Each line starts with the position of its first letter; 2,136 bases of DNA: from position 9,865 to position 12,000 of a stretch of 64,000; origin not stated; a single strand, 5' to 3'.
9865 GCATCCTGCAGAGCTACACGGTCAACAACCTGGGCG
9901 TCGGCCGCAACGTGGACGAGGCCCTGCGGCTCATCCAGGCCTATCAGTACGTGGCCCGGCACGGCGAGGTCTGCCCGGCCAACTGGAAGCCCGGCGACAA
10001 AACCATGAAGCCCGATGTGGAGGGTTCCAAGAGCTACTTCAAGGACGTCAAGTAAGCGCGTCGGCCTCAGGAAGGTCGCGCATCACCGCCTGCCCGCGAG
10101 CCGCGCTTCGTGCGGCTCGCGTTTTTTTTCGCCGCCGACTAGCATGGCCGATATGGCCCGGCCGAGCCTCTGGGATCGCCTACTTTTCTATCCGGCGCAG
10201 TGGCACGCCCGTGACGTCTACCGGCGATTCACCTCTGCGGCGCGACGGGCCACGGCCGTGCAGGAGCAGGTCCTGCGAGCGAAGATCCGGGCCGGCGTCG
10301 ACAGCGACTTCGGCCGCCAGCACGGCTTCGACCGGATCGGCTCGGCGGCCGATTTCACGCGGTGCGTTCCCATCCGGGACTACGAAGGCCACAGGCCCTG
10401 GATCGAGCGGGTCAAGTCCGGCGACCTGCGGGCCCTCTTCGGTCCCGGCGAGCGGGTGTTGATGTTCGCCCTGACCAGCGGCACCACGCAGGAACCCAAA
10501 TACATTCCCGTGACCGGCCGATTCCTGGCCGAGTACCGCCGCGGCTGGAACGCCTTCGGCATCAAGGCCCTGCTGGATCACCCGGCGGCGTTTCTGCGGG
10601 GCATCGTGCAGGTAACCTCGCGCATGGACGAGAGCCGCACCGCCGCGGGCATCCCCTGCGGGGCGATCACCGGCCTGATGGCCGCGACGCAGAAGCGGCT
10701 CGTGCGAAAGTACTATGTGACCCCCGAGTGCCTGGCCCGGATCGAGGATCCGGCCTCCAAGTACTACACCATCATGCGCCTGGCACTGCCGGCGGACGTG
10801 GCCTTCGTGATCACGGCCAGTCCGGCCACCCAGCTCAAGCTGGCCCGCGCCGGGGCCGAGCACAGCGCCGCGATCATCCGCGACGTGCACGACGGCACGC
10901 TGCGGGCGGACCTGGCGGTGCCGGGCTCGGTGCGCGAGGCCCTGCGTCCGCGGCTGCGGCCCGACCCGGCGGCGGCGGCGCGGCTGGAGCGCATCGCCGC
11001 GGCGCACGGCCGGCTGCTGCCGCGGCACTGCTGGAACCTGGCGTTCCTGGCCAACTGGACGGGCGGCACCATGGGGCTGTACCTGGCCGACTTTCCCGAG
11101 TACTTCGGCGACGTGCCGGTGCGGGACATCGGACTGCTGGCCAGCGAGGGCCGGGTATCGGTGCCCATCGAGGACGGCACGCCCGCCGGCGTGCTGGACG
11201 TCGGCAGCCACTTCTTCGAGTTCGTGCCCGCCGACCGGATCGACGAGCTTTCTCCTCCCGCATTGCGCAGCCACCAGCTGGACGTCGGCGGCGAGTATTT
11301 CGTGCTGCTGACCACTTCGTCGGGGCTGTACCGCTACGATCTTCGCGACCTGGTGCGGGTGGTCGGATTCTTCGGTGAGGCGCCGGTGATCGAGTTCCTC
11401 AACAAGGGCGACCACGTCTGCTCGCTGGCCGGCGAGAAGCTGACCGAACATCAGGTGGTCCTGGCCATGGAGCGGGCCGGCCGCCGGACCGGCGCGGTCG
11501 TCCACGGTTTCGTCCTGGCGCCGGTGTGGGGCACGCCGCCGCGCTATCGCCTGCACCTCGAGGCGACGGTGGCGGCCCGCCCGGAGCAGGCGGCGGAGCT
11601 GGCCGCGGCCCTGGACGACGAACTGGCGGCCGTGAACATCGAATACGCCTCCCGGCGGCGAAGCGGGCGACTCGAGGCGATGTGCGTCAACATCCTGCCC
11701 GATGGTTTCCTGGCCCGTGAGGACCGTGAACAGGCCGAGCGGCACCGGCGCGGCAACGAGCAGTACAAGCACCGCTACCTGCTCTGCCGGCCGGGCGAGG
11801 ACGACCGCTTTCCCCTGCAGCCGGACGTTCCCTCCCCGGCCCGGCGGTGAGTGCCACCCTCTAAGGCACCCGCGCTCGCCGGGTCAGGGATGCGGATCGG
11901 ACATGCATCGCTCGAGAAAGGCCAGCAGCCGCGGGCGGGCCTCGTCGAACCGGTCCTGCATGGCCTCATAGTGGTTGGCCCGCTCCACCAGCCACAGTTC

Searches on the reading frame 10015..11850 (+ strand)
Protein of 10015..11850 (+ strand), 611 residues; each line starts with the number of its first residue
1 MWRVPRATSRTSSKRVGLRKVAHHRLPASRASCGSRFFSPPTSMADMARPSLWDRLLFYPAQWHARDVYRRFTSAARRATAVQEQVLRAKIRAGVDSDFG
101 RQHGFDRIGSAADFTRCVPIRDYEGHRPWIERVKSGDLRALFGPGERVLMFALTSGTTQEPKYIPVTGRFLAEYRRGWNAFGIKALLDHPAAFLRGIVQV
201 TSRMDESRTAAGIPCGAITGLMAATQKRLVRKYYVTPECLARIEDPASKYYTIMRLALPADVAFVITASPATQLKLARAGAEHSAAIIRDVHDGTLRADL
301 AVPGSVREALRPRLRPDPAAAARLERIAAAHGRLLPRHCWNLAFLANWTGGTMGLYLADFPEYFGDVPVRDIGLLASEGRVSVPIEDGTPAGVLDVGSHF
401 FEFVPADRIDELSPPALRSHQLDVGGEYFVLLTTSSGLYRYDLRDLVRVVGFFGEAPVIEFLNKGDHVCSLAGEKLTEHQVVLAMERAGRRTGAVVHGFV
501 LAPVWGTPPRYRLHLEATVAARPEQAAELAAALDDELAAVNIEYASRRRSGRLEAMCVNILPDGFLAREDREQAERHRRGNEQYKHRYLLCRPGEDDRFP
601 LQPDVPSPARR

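Call 47: search_protein_families(library=ncbifam, proteins=[window:10015-11850:+], max_evalue=0.000001)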
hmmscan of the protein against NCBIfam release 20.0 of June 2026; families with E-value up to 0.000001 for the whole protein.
window:10015-11850:+ (611 aa): 1 family
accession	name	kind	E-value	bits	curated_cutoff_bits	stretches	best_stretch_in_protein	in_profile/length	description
NF052613.1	OlsH_GH3_orni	equivalog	9.5e-34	116.8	620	2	62-264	23-225/524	lyso-ornithine lipid synthetase OlsH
